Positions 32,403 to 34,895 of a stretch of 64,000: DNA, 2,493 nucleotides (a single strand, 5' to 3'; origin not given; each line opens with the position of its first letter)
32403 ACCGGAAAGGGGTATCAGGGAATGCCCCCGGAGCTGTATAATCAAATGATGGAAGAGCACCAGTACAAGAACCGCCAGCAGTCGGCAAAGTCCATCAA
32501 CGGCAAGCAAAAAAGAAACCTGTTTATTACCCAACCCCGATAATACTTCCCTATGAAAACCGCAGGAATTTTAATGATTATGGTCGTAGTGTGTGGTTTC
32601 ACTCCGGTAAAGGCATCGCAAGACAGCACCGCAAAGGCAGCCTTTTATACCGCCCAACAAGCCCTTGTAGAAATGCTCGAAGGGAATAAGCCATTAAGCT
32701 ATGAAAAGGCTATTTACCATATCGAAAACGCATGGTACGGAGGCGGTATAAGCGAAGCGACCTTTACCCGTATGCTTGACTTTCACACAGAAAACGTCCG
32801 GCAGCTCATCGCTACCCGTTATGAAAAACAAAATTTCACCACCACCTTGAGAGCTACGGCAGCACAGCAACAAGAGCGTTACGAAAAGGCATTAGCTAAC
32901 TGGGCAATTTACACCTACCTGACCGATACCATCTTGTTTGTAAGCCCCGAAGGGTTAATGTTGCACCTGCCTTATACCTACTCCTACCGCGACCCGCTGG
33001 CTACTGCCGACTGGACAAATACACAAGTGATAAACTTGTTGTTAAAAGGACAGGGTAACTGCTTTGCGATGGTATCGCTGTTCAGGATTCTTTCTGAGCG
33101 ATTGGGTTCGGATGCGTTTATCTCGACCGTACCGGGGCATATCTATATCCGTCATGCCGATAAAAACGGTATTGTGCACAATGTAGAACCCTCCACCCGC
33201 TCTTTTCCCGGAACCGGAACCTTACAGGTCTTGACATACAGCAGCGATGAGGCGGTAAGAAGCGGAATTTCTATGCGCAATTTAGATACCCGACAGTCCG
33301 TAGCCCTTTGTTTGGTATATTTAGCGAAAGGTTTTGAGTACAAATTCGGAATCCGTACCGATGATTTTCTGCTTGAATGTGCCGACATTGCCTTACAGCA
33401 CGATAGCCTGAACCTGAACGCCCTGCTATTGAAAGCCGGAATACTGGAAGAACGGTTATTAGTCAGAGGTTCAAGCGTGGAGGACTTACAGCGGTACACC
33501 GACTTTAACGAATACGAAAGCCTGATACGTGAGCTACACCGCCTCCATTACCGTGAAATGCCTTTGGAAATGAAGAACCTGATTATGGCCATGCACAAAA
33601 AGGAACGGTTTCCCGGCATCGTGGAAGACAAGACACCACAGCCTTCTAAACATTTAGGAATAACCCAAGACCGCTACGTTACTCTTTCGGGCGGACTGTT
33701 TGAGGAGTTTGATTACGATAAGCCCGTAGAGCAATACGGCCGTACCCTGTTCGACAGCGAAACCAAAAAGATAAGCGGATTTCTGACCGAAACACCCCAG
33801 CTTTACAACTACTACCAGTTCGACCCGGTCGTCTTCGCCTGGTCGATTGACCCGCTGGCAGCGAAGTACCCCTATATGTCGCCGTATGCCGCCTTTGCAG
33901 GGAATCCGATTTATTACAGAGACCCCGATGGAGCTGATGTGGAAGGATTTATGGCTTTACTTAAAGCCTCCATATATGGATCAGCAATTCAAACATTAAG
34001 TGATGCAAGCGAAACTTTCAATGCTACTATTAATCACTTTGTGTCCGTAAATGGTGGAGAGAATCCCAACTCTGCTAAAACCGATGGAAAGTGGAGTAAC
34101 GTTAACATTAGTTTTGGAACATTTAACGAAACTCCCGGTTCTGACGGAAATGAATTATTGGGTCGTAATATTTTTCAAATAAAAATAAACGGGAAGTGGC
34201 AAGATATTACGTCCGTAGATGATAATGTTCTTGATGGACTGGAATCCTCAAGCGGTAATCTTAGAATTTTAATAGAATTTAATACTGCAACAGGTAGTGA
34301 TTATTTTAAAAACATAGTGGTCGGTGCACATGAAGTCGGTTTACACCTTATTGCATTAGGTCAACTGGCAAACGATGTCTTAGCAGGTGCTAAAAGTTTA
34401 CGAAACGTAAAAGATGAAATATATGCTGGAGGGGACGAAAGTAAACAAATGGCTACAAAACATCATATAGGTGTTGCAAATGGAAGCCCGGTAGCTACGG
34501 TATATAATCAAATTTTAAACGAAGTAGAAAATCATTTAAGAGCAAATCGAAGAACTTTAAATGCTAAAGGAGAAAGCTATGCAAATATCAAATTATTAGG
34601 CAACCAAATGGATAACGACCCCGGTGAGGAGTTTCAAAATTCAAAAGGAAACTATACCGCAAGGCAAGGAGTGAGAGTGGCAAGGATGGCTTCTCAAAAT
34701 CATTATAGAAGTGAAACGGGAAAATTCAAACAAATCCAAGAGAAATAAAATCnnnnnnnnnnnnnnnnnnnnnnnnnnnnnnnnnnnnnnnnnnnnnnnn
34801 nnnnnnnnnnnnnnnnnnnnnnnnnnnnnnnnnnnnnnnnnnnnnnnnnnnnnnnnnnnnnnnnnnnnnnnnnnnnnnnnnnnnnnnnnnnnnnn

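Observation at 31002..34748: Signal-peptide polymorphic toxin built on a transglutaminase-like scaffold rather than RHS/YD repeats, preceded by a toxin-less paralog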

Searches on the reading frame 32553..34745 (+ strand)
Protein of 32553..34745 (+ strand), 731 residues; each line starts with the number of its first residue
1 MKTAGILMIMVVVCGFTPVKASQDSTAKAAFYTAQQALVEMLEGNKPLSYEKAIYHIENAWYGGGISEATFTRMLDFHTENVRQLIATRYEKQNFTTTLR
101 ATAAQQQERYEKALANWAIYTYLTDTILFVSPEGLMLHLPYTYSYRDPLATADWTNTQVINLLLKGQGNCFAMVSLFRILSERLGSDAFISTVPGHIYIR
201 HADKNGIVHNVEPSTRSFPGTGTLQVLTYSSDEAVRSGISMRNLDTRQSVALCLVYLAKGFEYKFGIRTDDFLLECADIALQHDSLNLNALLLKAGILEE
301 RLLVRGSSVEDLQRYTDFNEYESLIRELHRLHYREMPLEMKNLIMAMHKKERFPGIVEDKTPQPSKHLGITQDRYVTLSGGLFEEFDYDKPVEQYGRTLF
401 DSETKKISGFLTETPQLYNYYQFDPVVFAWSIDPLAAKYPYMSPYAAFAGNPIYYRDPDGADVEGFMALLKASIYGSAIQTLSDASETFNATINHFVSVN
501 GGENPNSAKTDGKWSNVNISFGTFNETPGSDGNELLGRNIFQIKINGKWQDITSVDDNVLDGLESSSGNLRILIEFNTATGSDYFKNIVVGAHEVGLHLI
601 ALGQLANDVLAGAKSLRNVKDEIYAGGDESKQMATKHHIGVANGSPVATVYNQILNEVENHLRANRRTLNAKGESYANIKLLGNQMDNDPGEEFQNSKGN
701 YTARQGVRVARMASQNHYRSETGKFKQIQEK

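Call 5: search_protein_families(library=pfam, proteins=[window:32553-34745:+], max_evalue=1)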
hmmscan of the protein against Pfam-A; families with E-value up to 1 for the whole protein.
window:32553-34745:+ (731 aa): 4 families
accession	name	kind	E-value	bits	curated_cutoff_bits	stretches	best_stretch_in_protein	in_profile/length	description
PF09968.15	DUF2202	-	0.014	15.6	22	1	642-687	111-156/162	Uncharacterized protein domain (DUF2202)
PF25489.1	At5g54830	-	0.064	13.7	27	1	605-635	61-91/126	At5g54830-like domain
PF08376.15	NIT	-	0.098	13.4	24.9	1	56-163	134-227/239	Nitrate and nitrite sensing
PF00482.28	T2SSF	-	0.26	11.7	25.2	1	35-122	16-104/125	Type II secretion system (T2SS), protein F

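Call 6: search_protein_families(library=ncbifam, proteins=[window:32553-34745:+], max_evalue=1)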
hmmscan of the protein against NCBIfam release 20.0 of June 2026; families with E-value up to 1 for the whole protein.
window:32553-34745:+ (731 aa): 1 family
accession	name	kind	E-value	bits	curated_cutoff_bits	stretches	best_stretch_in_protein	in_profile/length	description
TIGR03696.1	Rhs_assc_core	domain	0.07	13.6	32.5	1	420-460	35-75/76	RHS repeat-associated core domain-containing protein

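Call 8: find_homologous_proteins(query=window:32553-34745:+)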
Query window:32553-34745:+ (731 aa): 294 proteins with E <= 0.001 among 8000 candidates; the best 120 are listed.
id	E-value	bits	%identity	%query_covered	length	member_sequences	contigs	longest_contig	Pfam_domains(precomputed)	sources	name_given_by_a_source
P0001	0.0e+0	1669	100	100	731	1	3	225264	-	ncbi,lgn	-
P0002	7.4e-174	598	59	63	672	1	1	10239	-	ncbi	-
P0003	7.9e-173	595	59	63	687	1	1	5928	-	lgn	-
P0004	1.1e-172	594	58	63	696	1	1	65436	-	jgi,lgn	jgi:hypothetical protein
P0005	4.2e-166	572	53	68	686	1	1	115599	-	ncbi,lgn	-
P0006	1.2e-160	554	57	60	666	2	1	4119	PF14891.13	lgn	-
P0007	8.3e-160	551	54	65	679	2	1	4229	-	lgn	-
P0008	9.5e-160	551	51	69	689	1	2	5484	-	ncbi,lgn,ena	-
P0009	5.7e-159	549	53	65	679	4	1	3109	PF14891.13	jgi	jgi:hypothetical protein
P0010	1.9e-158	547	55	62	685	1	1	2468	-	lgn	-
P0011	1.9e-156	540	57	60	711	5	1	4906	-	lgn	-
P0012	2.7e-156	540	53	63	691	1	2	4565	-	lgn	-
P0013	3.8e-156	539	55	60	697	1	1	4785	-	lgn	-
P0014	4.0e-156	539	55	59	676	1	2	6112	-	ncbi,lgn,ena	-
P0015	1.5e-154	534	52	68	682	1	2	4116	PF14891.13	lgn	-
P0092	7.9e-131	456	44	72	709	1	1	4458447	PF15639.13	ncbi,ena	-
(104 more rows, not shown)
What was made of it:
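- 32619..33677 (+): B body: transglutaminase-like core plus alpha-helical repeat domain (aa 23-375). Cys170 = 33060-33062, His196 = 33138-33140, Asn210 = 33180-33182. 45-59% identity across 119 relatives (call 8).
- Polymorphism: 294 hits; the top 120 share the body at 41-59% identity (call 8).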

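Call 14: search_protein_families(library=pfam, alignment_id=A1, max_evalue=0.01)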
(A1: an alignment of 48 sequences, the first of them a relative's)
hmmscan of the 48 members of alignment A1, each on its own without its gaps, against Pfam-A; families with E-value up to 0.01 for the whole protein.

A. member 1, P0001 (731 aa): 0 families

B. families by the number of members that match (of 48 scanned): 12 families
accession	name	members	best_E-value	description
PF14891.12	Peptidase_M91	2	2.9e-08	Effector protein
PF01841.26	Transglut_core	2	0.0014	Transglutaminase-like superfamily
PF15520.11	Ntox10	1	2.7e-21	Novel toxin 10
PF08517.17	AXH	1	4.3e-17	Ataxin-1 and HBP1 module (AXH)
PF21111.3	CDI_toxin_EC869_like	1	1.7e-09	CDI toxin restriction endonuclease-like domain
PF05203.21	Hom_end_hint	1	6.5e-05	Hom_end-associated Hint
PF25107.1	VWA7_N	1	8.9e-05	VWA7 N-terminal domain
PF15607.11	Ntox44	1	0.00037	Bacterial toxin 44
PF01079.26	Hint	1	0.00043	Hint module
PF22537.1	WbmS-like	1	0.0031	Polysaccharide deacetylase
PF15639.11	Tox-MPTase3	1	0.0077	Metallopeptidase toxin 3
PF13369.12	Transglut_core2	1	0.0087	Transglutaminase-like superfamily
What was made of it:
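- Known toxin Pfams occur in the tails (call 14). The 48 unrelated tails include nuclease-type toxin domains (CDI_toxin_EC869_like, Ntox10, Ntox44; call 14).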

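Call 15: search_solved_structures(query=A1, max_evalue=1, show_alignments=2)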
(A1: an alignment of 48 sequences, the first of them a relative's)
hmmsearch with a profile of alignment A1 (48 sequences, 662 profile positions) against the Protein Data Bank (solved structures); distinct sequences matched with E-value up to 1: 0.
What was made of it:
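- Tried and rejected: No hit (call 15).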

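Call 23: find_encoding_contigs(protein=P0001, flank=10000, max_places=3)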
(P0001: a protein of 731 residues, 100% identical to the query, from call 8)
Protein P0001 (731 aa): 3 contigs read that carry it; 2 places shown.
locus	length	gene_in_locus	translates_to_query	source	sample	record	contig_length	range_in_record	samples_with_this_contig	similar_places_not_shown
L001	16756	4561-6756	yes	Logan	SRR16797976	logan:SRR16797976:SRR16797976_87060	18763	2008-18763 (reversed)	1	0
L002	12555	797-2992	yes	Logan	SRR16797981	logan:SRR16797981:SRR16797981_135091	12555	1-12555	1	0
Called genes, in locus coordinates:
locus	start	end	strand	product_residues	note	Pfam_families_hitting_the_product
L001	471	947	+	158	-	-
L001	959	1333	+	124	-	-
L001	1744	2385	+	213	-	PF08713:DNA_alkylation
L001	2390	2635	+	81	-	PF12120:Arr-ms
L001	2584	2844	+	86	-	PF12120:Arr-ms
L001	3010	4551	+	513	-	-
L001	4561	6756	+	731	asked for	-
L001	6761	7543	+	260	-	-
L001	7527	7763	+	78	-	-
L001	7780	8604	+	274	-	-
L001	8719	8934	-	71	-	PF13619:KTSC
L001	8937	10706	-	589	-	PF01580:FtsK_SpoIIIE (faint), PF01935:DUF87, PF10412:TrwB_AAD_bind (weak), PF05872:HerA_C (weak)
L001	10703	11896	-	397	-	PF13289:SIR2_2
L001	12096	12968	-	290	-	-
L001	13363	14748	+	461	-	PF00144:Beta-lactamase, PF11954:DUF3471 (weak)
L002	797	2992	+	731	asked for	-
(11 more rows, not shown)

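Call 24: find_encoding_contigs(protein=P0092, flank=8000, max_places=2)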
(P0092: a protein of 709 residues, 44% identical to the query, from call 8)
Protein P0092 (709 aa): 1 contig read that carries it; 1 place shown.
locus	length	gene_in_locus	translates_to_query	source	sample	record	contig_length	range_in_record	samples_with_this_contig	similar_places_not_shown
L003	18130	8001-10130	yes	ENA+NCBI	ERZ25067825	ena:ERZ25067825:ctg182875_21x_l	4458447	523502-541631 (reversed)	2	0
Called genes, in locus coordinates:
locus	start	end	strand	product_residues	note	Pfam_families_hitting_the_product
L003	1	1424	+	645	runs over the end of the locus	PF01068:DNA_ligase_A_M, PF04679:DNA_ligase_A_C, PF21686:LigD_Prim-Pol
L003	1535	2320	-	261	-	-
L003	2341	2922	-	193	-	-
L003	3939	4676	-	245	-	PF01695:IstB_IS21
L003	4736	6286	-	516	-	PF02796:HTH_7 (faint), PF00665:rve (weak), PF22483:Mu-transpos_C_2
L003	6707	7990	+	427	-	-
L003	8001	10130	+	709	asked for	PF15639:Tox-MPTase3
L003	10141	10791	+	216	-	PF07661:MORN_2 (faint)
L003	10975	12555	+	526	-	-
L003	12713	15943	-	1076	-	PF02811:PHP, PF07733:DNA_pol3_alpha, PF17657:DNA_pol3_finger, PF14579:HHH_6, PF01336:tRNA_anti-codon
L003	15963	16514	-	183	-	-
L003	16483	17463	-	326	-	PF00817:IMS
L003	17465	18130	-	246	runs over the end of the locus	-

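Call 51: search_protein_families(library=ncbifam, alignment_id=A1, max_evalue=0.1)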
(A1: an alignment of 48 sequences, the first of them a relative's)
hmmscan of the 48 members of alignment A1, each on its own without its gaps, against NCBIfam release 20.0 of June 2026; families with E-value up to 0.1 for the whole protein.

A. member 1, P0001 (731 aa): 1 family
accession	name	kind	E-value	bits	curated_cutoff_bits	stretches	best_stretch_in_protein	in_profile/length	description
TIGR03696.1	Rhs_assc_core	domain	0.07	13.6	32.5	0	420-460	35-75/76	RHS repeat-associated core domain-containing protein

B. families by the number of members that match (of 48 scanned): 12 families
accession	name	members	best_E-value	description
TIGR03696.1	Rhs_assc_core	24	0.00017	RHS repeat-associated core domain-containing protein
NF041347.1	XopG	1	0.00061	XopG/HopH/AvrPtoH family type III secretion system effector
NF047413.1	heterocyst_PatX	1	0.012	heterocyst-inhibiting protein PatX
NF010292.0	PRK13732.1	1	0.024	single-stranded DNA-binding protein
NF038136.1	rSAM_Rv_intein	1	0.041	intein-containing Rv2578c family radical SAM protein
NF009975.0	PRK13436.1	1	0.041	F0F1 ATP synthase subunit delta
TIGR02060.1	aprB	1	0.059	adenylyl-sulfate reductase subunit beta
NF001385.0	PRK00279.2-3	1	0.063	adenylate kinase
NF006533.0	PRK09010.1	1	0.064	single-stranded DNA-binding protein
NF010449.0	PRK13875.1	1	0.064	conjugal transfer protein TrbL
NF033599.1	His_racem_CntK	1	0.086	histidine racemase CntK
NF033676.2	Lacb_SerRich_Nt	1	0.094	serine-rich glycoprotein adhesin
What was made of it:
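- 33819..33932 (+): RHS-core-derived junction (aa 423-460): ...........433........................457PDG. It contains two Asp-Pro motifs separated by 19 residues. Conservation ends at G460. TIGR03696 hit in 24/48 relatives, all sub-threshold (call 51).
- On Rhs / YD-repeat proteins: 24/48 relatives hit at E<0.1 (best 1.7e-4), with the window protein at 13.6 bits, well under the 32.5-bit cut-off (call 51).
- Closest known: Rhs / YD-repeat polymorphic toxins. Different: TIGR03696 is never reached at its cut-off (call 51).
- No T9SS C-terminal domain or T6SS domains: calls 5, 6, 14, 51. No T9SS C-terminal domain model hits any of 48 relatives (call 51), and the C-terminus is the variable toxin.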
